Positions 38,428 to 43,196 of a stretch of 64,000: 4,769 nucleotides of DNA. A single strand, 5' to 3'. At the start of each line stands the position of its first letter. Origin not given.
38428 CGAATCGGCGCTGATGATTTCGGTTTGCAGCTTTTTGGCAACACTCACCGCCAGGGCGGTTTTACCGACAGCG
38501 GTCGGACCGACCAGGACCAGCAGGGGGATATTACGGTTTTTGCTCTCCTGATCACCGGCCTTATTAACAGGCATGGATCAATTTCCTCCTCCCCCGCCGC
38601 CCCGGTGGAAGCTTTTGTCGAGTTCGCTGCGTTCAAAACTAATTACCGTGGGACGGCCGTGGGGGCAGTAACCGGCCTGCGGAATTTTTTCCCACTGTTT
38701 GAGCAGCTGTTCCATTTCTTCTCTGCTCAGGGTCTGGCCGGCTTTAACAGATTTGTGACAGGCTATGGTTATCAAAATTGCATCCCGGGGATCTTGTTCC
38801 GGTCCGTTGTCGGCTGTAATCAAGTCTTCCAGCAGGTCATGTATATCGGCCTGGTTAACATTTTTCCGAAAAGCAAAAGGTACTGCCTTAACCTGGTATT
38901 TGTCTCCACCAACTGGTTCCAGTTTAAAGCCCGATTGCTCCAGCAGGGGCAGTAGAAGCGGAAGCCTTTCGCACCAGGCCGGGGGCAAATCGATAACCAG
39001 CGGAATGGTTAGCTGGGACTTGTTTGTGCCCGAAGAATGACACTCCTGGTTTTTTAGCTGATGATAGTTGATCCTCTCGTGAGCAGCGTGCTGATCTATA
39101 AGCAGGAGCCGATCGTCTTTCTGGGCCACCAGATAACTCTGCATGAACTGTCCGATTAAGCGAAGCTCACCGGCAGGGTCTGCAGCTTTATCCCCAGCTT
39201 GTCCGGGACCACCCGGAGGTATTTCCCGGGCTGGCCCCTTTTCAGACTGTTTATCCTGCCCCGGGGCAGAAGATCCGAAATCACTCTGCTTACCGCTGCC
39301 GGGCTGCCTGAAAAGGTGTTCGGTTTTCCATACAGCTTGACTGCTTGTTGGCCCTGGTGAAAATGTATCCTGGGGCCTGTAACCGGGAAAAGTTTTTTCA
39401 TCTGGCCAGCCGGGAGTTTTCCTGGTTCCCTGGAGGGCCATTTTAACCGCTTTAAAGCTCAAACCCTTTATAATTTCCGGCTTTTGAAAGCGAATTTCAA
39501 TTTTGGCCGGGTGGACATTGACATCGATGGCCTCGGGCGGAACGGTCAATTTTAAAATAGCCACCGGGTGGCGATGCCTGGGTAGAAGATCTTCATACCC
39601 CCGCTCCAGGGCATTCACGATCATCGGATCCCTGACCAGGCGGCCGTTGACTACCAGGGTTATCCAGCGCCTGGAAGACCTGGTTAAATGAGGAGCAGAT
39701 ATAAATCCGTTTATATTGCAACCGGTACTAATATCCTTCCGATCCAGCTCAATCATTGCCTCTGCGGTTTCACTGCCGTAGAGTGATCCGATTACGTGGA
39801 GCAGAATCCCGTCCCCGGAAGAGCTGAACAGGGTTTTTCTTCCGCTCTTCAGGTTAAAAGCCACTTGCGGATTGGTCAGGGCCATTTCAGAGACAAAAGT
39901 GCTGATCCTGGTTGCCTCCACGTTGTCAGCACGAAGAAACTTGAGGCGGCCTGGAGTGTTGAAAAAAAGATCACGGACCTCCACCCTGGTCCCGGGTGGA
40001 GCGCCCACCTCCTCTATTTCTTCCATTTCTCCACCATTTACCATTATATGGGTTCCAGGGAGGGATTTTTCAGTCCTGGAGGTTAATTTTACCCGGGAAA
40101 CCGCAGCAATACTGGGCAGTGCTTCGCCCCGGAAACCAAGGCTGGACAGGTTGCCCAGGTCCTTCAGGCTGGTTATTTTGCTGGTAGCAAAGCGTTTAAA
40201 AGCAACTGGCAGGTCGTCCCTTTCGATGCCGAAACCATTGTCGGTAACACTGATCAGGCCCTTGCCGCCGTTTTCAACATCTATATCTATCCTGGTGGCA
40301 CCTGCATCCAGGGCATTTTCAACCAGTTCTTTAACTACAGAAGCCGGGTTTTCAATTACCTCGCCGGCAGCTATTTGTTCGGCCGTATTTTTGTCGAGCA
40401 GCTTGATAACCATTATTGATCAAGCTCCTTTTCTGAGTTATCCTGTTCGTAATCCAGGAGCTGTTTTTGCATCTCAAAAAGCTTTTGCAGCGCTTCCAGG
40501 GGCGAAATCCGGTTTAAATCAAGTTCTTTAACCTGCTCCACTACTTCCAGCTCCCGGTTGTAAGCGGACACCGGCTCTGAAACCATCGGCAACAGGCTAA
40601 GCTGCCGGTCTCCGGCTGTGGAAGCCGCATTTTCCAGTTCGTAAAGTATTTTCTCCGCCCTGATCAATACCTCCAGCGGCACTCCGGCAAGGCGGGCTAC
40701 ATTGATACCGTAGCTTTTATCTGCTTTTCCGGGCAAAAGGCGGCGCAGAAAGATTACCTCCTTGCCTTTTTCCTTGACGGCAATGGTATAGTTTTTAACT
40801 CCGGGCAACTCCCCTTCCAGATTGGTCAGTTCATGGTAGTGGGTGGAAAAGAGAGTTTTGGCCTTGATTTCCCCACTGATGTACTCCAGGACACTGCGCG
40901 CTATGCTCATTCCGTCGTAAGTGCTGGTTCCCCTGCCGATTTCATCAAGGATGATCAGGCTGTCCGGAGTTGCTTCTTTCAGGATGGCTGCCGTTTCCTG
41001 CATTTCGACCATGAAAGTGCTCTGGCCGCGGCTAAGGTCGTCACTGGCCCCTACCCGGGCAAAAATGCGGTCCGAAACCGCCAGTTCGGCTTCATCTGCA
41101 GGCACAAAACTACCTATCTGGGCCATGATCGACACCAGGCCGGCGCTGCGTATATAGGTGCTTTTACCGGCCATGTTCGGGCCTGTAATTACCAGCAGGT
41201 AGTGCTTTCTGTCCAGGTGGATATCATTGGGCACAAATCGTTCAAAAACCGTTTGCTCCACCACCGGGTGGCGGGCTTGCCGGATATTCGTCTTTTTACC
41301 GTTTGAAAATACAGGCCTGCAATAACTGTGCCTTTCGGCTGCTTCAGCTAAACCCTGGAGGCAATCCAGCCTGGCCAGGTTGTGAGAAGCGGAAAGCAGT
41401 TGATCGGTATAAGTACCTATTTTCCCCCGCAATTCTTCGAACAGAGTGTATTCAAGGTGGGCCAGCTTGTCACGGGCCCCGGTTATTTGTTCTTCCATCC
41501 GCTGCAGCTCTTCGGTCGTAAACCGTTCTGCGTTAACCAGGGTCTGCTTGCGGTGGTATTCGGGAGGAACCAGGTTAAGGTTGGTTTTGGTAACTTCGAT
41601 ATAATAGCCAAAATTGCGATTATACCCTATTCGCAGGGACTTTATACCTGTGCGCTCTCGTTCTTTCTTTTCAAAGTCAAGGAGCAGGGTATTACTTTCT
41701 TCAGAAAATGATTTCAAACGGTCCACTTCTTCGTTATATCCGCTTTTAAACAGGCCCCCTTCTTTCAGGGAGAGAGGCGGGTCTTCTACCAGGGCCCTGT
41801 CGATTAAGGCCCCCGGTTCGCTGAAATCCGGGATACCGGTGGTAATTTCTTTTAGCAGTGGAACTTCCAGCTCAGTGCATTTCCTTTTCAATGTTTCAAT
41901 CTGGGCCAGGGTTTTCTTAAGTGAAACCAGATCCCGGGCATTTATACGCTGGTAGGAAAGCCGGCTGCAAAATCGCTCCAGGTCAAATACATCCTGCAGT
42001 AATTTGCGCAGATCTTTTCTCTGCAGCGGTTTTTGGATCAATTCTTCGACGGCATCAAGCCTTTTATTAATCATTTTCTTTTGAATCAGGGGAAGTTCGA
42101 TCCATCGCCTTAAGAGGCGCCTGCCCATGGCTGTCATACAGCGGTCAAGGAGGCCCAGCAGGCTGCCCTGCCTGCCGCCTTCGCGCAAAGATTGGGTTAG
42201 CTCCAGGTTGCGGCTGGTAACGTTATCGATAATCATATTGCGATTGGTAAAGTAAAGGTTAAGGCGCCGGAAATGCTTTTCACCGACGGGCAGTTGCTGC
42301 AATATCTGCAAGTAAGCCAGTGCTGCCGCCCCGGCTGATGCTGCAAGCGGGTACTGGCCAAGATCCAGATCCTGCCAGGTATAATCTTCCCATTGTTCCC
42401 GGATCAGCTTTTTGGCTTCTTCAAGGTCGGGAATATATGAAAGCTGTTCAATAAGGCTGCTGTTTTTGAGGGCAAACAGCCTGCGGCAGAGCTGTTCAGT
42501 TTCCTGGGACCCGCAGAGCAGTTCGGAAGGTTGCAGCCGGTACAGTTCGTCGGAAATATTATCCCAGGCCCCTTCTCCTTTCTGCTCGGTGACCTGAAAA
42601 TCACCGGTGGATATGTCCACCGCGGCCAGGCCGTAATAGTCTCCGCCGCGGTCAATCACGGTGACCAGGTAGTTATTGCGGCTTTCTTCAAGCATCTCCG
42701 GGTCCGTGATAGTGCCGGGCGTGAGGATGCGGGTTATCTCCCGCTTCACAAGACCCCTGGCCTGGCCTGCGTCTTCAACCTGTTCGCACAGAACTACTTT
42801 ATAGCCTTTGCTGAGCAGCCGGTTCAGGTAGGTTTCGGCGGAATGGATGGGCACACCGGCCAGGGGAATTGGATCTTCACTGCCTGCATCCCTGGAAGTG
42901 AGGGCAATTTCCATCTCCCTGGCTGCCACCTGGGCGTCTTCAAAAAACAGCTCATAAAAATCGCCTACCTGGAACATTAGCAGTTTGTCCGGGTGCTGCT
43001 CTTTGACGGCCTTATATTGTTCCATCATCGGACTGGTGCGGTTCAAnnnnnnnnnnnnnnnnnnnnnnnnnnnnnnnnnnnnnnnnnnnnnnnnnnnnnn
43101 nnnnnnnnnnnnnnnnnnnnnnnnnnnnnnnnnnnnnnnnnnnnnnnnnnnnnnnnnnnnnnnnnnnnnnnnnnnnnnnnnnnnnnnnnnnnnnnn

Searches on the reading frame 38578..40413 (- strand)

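Call 51: search_protein_families(library=ncbifam, max_evalue=1e-10, proteins=[window:38578-40413:-])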
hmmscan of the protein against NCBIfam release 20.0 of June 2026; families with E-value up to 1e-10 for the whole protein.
window:38578-40413:- (611 aa): 8 families
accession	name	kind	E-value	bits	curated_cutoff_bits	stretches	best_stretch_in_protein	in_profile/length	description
TIGR00585.2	mutl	equivalog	2.3e-158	528.5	180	1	3-532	1-554/555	DNA mismatch repair endonuclease MutL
NF000953.0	PRK00095.2-4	equivalog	7.8e-154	513.9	693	1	1-604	1-610/611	DNA mismatch repair endonuclease MutL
NF000950.0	PRK00095.1-3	equivalog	1.8e-146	489.2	756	2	3-333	4-331/641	DNA mismatch repair endonuclease MutL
NF000949.0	PRK00095.1-2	equivalog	7.1e-144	481.2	750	2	2-332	6-330/634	DNA mismatch repair endonuclease MutL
NF000952.0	PRK00095.2-2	subfamily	1.8e-133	446.3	840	2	1-329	1-329/623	DNA mismatch repair endonuclease MutL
NF000948.0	PRK00095.1-1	equivalog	1.1e-104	351.6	701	1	1-337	1-339/625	DNA mismatch repair endonuclease MutL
NF000951.0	PRK00095.2-1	equivalog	1.4e-101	340.9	391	2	2-330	4-335/559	DNA mismatch repair endonuclease MutL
NF000954.0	PRK00095.2-5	equivalog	3.4e-73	247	937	1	3-327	7-328/588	DNA mismatch repair endonuclease MutL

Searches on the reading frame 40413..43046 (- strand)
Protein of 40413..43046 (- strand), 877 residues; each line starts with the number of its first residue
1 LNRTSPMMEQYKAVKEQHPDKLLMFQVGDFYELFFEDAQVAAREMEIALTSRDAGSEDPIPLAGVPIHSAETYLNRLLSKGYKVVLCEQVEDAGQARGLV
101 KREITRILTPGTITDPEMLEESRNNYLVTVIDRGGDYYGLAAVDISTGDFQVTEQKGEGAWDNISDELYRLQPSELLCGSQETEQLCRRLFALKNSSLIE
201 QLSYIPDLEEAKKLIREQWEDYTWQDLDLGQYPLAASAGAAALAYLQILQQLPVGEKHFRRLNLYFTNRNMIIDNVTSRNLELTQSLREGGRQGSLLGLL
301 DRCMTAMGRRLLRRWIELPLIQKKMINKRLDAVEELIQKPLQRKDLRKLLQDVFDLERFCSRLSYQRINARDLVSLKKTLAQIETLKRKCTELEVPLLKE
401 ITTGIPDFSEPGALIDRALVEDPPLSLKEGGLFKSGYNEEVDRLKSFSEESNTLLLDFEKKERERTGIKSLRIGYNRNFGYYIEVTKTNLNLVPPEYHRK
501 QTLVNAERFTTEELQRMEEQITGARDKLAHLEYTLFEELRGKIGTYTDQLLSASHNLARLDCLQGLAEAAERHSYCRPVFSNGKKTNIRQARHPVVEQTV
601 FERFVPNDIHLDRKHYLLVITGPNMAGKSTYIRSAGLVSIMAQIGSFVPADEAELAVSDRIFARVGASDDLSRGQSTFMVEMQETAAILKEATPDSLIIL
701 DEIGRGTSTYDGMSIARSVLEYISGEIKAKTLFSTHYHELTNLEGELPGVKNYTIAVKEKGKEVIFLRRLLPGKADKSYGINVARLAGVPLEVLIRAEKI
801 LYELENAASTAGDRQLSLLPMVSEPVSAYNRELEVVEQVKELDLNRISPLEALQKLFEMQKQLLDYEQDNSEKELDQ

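Call 51: search_protein_families(library=ncbifam, max_evalue=1e-10, proteins=[window:40413-43046:-])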
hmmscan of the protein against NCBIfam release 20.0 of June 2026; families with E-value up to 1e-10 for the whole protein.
window:40413-43046:- (877 aa): 4 families
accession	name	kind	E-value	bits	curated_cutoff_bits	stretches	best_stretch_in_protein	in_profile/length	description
NF003810.1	PRK05399.1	equivalog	4.6e-304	1011.1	480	1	5-805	2-793/793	DNA mismatch repair protein MutS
TIGR01070.1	mutS1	equivalog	5.4e-294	977.7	641.7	1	5-861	2-840/840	DNA mismatch repair protein MutS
TIGR01069.2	mutS2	equivalog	4.9e-61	207.1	400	1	516-809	230-519/790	endonuclease MutS2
NF052383.1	ATPase_KamC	equivalog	8.2e-59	199.7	300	1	303-744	12-434/508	lysine 5,6-aminomutase reactivase ATPase KamC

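Call 69: find_homologous_proteins(query=window:40413-43046:-, max_evalue=1e-100)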
Query window:40413-43046:- (877 aa): 7304 proteins with E <= 1e-100 among 8000 candidates; the best 120 are listed.
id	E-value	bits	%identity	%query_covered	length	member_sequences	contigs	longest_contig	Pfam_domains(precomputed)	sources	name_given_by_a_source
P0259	0.0e+0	1943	100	100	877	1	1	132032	PF01624.26,PF05192.24,PF05188.24,PF05190.24,PF00488.28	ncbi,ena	-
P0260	0.0e+0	1864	96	100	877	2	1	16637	PF01624.26,PF05192.24,PF05188.24,PF05190.24,PF00488.28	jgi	-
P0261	0.0e+0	1691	86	100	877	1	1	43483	PF01624.26,PF05192.24,PF05188.24,PF05190.24,PF00488.28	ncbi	-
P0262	0.0e+0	1680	86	100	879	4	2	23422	PF01624.26,PF05192.24,PF05188.24,PF05190.24,PF00488.28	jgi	-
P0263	0.0e+0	1678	85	99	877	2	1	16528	PF01624.26,PF05192.24,PF05188.24,PF05190.24,PF00488.28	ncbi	-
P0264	0.0e+0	1678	85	100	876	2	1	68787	PF01624.26,PF05192.24,PF05188.24,PF05190.24,PF00488.28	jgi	-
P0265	0.0e+0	1625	82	100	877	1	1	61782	PF01624.26,PF05192.24,PF05188.24,PF05190.24,PF00488.28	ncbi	-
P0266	0.0e+0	1624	82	100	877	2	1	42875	PF01624.26,PF05192.24,PF05188.24,PF05190.24,PF00488.28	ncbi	-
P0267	0.0e+0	1619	83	100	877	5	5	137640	PF01624.26,PF05192.24,PF05188.24,PF05190.24,PF00488.28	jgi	-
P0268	0.0e+0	1598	82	100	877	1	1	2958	PF01624.26,PF05192.24,PF05188.24,PF05190.24,PF00488.28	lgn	-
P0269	0.0e+0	1590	81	100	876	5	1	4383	PF01624.26,PF05192.24,PF05188.24,PF05190.24,PF00488.28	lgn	-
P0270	0.0e+0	1562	79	100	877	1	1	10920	PF01624.26,PF05192.24,PF05188.24,PF05190.24,PF00488.28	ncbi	-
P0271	0.0e+0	1543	79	100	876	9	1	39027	PF01624.26,PF05192.24,PF05188.24,PF05190.24,PF00488.28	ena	-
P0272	0.0e+0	1522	76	100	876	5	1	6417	PF01624.26,PF05192.24,PF05188.24,PF05190.24,PF00488.28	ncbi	-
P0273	0.0e+0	1504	76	100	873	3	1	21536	PF01624.26,PF05192.24,PF05188.24,PF05190.24,PF00488.28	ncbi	-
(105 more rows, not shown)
